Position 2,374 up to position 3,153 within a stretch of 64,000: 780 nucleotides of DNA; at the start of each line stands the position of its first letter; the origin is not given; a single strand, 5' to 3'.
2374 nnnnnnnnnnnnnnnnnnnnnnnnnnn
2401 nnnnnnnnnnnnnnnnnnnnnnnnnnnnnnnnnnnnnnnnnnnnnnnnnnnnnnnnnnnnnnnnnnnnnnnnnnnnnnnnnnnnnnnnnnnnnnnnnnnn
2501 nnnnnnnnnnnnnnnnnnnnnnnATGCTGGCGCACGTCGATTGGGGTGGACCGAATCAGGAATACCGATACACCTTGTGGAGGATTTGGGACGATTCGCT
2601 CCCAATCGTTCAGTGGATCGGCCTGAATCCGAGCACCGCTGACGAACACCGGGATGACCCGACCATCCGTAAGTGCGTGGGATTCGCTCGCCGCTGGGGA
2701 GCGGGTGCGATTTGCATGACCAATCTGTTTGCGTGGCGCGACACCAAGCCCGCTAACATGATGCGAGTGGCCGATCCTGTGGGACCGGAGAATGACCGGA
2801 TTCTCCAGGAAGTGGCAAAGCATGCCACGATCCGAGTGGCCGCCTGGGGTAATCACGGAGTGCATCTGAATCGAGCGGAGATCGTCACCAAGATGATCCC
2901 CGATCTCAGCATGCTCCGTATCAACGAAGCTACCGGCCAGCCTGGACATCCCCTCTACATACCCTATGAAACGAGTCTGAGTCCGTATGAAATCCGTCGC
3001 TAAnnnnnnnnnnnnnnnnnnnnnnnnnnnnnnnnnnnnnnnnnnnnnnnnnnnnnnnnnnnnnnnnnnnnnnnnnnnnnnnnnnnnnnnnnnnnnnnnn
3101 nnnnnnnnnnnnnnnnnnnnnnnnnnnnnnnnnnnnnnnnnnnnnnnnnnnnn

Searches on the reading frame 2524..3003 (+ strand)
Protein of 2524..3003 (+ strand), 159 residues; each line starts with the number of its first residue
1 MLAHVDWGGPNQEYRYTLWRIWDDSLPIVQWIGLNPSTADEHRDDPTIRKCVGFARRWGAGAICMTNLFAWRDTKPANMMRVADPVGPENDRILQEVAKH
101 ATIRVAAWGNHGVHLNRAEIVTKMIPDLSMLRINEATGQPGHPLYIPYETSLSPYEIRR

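Call 55: search_protein_families(library=pfam, proteins=[window:2524-3003:+], max_evalue=0.001)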
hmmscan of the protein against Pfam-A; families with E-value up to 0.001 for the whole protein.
window:2524-3003:+ (159 aa): 1 family
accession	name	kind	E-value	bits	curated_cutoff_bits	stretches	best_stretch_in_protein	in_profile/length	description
PF07799.17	DUF1643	-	4.5e-43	147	22.5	1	15-144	1-134/134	Protein of unknown function (DUF1643)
